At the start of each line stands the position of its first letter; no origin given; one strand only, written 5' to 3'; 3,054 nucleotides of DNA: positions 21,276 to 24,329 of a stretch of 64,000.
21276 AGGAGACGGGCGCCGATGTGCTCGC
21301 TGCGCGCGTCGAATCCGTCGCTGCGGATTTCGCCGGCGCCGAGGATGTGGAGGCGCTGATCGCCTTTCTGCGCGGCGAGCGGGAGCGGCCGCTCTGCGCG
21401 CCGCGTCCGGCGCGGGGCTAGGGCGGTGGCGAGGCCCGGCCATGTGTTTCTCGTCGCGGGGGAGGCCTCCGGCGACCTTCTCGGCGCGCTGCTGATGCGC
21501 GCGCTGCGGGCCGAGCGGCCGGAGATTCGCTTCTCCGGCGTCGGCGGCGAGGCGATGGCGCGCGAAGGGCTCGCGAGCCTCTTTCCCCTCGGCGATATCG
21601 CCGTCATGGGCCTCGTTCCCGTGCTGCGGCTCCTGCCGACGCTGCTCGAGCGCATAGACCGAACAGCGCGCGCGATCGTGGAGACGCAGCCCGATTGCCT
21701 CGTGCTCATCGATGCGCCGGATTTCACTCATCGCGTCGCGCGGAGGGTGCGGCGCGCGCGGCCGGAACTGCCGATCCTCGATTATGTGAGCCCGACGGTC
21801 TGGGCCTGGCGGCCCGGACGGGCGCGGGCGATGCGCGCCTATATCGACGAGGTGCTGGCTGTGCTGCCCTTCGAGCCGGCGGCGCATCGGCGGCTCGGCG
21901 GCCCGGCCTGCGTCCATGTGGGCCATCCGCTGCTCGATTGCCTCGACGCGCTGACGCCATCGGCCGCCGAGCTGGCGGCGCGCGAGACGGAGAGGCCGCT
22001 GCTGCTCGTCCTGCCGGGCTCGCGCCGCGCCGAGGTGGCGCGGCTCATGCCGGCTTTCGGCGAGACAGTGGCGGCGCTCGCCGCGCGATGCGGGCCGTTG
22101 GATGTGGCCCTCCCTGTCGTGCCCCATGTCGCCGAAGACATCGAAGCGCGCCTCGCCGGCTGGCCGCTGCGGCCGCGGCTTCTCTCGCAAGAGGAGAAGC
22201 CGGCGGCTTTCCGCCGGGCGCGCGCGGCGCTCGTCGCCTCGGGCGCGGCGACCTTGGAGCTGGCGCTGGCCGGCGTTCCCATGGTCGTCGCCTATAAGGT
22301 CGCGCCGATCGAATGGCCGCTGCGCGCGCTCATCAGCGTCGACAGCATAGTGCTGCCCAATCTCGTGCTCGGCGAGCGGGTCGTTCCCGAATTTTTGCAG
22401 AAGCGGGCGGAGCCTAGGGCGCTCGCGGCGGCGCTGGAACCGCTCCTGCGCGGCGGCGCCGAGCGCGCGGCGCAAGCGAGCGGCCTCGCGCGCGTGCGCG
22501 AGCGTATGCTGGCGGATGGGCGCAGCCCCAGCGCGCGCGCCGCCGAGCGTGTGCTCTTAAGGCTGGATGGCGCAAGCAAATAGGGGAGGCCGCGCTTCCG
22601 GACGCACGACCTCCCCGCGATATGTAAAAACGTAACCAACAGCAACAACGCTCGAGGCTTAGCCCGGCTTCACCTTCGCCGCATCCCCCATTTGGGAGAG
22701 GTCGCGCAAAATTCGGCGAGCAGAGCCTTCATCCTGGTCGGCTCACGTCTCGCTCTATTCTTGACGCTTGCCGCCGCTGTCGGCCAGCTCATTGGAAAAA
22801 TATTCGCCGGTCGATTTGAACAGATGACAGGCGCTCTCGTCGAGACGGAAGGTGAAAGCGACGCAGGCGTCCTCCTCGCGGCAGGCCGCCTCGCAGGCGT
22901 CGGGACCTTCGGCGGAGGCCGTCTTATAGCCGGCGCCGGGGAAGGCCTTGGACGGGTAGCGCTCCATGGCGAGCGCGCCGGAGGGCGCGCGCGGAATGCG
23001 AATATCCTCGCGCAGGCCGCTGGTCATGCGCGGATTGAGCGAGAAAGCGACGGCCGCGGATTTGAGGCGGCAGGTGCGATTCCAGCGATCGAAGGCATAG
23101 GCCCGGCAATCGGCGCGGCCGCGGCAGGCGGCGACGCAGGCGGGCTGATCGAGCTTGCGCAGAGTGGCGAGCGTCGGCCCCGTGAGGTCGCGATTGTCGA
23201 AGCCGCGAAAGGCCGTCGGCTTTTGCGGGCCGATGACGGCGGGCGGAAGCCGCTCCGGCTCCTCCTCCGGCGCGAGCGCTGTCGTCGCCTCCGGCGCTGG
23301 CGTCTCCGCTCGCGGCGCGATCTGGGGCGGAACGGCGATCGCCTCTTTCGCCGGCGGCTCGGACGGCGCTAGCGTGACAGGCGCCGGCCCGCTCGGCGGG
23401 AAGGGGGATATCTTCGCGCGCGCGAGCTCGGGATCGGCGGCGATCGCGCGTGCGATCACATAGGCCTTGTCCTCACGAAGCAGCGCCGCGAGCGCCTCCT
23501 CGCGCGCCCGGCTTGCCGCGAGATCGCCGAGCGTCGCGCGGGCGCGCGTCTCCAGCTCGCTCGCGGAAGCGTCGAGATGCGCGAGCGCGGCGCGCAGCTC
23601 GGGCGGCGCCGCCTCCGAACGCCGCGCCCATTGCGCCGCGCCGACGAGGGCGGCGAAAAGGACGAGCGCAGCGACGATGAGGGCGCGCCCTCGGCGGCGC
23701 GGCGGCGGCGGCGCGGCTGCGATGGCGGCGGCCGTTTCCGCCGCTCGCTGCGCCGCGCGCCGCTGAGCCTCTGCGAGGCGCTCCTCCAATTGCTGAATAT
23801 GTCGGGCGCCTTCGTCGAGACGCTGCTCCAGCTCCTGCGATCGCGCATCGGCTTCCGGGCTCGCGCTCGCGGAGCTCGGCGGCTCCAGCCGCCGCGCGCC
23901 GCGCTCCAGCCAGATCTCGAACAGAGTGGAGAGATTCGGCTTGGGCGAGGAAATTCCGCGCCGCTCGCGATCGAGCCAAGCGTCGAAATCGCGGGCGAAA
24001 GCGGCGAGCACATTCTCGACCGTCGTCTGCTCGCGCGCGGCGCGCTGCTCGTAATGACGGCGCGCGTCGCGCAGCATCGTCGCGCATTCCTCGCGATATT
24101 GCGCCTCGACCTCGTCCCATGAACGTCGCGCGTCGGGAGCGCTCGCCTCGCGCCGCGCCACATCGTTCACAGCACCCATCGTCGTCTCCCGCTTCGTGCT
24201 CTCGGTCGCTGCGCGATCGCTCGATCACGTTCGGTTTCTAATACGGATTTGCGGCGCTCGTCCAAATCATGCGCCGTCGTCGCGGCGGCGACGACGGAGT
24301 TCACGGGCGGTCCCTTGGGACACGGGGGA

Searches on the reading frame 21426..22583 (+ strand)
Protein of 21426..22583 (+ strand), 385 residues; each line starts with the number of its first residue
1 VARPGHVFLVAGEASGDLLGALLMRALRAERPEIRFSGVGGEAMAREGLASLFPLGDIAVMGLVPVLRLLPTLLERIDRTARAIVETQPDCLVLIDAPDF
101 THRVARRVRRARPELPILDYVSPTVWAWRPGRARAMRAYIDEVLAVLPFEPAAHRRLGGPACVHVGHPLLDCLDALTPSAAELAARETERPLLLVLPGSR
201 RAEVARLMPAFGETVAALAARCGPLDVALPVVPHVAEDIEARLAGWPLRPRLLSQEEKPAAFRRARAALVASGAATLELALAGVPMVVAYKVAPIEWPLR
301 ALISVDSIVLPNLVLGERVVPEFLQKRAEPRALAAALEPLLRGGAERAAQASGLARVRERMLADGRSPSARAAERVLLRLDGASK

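Call 81: search_protein_families(library=pfam, proteins=[window:21426-22583:+], max_evalue=0.00001)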
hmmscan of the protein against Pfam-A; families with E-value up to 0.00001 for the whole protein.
window:21426-22583:+ (385 aa): 1 family
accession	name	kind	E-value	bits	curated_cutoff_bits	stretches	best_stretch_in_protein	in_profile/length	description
PF02684.21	LpxB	-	1.7e-86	290.9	22.6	1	7-353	1-351/374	Lipid-A-disaccharide synthetase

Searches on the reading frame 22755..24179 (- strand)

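Call 57: search_protein_families(library=pfam, proteins=[window:22755-24179:-], max_evalue=0.00001)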
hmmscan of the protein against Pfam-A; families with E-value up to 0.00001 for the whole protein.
window:22755-24179:- (474 aa): 2 families
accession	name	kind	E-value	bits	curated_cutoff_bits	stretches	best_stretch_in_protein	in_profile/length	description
PF00024.32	PAN_1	-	2.5e-16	59.7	21.4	2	405-459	3-57/76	PAN domain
PF14295.12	PAN_4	-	1.5e-09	38.2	27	0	413-453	3-50/51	PAN domain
